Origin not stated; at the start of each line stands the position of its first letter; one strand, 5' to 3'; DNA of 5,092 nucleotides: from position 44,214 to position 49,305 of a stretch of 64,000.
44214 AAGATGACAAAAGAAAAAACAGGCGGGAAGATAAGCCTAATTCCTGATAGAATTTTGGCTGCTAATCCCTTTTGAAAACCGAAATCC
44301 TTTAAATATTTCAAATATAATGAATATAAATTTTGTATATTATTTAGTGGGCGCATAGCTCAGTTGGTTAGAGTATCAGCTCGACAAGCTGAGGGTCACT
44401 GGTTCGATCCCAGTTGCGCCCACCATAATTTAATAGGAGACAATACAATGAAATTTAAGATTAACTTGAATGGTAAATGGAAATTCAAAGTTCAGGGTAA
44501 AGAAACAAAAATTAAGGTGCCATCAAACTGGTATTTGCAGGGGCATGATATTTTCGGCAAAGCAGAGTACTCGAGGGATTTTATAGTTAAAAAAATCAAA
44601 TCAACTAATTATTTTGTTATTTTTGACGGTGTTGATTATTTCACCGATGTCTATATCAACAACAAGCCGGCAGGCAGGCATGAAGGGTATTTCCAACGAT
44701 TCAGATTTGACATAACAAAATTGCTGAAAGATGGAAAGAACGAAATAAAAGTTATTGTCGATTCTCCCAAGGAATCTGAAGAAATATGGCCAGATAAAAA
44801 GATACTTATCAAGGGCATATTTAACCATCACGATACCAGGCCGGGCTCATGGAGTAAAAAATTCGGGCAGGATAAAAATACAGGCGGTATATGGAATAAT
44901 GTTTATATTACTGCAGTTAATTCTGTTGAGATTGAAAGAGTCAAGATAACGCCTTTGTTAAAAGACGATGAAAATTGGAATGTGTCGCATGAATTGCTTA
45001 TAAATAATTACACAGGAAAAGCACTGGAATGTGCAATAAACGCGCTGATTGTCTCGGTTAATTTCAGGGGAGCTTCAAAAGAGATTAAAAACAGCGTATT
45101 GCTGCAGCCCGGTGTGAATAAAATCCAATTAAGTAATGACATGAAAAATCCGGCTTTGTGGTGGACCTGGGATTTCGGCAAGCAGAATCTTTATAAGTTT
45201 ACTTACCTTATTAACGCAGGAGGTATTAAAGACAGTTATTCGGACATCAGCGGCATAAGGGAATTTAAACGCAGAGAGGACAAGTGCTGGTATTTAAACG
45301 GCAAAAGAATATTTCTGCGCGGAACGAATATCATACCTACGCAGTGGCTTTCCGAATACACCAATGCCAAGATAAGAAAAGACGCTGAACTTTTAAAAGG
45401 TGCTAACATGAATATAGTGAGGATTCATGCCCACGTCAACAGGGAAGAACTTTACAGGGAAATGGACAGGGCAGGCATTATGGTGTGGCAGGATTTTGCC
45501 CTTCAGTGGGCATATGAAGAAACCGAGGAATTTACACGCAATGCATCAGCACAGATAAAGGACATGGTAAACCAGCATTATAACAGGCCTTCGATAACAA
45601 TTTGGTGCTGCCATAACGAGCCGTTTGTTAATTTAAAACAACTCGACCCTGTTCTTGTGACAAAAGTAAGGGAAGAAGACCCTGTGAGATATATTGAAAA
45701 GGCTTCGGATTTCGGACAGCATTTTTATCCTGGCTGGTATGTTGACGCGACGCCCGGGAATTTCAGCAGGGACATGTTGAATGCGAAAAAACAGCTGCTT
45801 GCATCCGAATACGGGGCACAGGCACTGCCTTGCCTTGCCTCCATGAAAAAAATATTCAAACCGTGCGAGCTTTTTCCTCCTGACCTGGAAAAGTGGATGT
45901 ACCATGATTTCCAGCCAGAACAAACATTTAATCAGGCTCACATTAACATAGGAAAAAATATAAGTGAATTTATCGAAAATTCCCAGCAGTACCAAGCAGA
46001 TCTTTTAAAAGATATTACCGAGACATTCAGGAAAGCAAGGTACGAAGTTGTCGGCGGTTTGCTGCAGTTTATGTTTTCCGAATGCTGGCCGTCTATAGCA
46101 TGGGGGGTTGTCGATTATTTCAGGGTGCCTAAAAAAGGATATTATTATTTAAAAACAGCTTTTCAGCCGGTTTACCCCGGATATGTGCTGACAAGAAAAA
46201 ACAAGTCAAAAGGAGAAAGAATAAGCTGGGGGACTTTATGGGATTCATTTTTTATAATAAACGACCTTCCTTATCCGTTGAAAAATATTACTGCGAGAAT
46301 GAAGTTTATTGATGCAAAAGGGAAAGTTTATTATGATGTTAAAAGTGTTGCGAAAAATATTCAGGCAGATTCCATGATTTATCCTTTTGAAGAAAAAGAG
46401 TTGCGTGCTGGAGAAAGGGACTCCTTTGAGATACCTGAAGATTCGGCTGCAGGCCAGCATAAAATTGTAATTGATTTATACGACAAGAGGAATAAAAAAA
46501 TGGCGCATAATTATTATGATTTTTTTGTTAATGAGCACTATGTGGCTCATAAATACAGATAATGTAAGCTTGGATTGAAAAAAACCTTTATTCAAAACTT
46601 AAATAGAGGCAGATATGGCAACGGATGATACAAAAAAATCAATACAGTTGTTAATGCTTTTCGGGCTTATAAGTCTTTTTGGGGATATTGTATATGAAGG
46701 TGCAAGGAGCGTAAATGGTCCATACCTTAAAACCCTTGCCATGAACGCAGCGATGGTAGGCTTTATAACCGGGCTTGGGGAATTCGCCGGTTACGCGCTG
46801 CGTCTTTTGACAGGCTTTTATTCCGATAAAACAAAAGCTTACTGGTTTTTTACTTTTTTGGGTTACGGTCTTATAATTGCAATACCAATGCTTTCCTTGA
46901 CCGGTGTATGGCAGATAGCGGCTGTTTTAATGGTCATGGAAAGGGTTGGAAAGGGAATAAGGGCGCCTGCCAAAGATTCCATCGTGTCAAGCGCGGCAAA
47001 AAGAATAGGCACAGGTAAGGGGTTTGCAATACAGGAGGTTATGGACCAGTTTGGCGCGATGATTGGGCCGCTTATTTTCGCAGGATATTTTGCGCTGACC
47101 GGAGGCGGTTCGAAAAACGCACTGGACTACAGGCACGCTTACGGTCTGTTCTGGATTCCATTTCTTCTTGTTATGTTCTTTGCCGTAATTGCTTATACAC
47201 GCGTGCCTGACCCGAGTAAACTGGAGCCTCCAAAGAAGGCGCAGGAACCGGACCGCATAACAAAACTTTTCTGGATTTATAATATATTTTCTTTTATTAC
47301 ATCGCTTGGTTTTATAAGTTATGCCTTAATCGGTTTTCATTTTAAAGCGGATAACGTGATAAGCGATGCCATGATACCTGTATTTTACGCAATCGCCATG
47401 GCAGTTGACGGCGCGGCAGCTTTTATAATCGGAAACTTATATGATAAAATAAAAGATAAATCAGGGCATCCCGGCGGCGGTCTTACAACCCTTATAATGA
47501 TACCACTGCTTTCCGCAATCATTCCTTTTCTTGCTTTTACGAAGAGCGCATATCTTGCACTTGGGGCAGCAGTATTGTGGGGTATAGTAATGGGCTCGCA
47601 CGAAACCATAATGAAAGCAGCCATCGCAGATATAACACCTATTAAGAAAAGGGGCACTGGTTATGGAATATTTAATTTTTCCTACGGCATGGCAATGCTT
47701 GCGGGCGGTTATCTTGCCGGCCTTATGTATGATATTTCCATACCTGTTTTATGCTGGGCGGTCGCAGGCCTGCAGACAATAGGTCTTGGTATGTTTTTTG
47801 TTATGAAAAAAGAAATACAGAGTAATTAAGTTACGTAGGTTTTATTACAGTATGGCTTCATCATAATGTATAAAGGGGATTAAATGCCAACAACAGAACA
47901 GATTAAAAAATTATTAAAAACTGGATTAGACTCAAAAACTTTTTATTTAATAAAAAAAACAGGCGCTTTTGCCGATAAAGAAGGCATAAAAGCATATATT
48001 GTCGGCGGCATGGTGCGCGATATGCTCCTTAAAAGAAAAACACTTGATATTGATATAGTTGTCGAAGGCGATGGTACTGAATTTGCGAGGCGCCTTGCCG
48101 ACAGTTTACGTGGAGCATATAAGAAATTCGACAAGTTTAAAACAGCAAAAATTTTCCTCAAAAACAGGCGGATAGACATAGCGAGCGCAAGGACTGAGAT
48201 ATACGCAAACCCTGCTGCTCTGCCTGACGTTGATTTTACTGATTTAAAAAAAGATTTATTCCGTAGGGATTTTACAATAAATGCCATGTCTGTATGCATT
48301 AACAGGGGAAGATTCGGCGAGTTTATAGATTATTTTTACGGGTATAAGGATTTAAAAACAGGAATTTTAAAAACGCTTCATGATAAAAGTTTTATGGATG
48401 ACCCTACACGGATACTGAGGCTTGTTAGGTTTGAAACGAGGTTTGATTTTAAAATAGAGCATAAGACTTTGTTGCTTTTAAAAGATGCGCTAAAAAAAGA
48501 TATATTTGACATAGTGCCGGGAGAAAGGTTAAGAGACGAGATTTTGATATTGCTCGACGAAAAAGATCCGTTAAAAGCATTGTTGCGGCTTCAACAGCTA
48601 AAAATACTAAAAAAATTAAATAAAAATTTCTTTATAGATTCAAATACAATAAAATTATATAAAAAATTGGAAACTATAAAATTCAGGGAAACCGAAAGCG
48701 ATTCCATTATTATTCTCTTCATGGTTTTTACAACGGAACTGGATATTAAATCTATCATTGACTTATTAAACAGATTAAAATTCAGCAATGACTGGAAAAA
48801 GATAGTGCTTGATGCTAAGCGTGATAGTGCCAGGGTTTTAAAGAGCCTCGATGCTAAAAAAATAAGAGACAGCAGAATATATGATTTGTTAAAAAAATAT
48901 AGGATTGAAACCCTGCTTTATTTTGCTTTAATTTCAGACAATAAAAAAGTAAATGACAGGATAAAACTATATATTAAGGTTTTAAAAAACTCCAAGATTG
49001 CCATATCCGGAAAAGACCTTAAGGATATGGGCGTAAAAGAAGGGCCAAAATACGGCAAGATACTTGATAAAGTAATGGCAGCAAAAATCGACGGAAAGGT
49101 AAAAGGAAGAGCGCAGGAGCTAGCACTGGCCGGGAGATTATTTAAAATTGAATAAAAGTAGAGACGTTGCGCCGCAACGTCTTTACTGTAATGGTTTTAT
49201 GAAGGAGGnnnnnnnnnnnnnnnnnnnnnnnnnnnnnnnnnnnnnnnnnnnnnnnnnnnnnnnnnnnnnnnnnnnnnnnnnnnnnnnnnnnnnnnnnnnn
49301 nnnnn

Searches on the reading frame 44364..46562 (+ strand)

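Call 79: search_protein_families(library=pfam, proteins=[window:44364-46562:+], max_evalue=0.00001)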
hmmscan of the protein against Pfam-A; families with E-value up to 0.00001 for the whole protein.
window:44364-46562:+ (732 aa): 4 families
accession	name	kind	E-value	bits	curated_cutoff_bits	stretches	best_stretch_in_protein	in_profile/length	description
PF22666.2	Glyco_hydro_2_N2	-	4.7e-13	50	27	1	67-138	50-123/167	Glycosyl hydrolase 2 galactose-binding domain-like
PF02836.23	Glyco_hydro_2_C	-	7.4e-13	48.7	21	1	306-539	5-268/302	Glycosyl hydrolases family 2, TIM barrel domain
PF00703.27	Glyco_hydro_2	-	6.3e-12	46.7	23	1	188-299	1-109/109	Glycosyl hydrolases family 2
PF02837.24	Glyco_hydro_2_N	-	9.3e-12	45.6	28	1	41-141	40-142/169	Glycosyl hydrolases family 2, sugar binding domain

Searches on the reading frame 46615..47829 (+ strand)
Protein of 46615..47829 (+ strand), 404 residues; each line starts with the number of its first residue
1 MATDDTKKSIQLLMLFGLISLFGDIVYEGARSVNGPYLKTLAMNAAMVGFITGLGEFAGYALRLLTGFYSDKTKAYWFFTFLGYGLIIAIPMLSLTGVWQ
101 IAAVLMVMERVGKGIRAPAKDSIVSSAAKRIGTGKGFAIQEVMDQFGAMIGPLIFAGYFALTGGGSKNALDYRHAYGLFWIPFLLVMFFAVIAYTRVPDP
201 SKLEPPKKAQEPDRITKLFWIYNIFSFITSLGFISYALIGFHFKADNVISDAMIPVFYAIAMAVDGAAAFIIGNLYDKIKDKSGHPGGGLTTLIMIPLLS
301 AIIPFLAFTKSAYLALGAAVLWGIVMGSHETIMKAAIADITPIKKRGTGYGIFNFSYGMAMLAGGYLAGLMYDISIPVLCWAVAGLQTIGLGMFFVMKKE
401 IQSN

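Call 79: search_protein_families(library=pfam, proteins=[window:46615-47829:+], max_evalue=0.00001)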
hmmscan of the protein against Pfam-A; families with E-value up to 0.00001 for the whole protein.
window:46615-47829:+ (404 aa): 1 family
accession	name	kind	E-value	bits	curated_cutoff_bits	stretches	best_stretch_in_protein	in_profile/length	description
PF07690.21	MFS_1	-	1e-23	84.3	33.4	2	37-294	22-281/347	Major Facilitator Superfamily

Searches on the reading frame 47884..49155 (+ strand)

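Call 79: search_protein_families(library=pfam, proteins=[window:47884-49155:+], max_evalue=0.00001)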
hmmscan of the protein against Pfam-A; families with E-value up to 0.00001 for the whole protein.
window:47884-49155:+ (423 aa): 2 families
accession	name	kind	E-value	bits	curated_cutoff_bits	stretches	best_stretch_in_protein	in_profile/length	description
PF01743.26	PolyA_pol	-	1.6e-30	106.5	23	1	37-162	1-125/126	Poly A polymerase head domain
PF13735.12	tRNA_NucTran2_2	-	2.1e-07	31.4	27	1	272-411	5-143/149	tRNA nucleotidyltransferase domain 2 putative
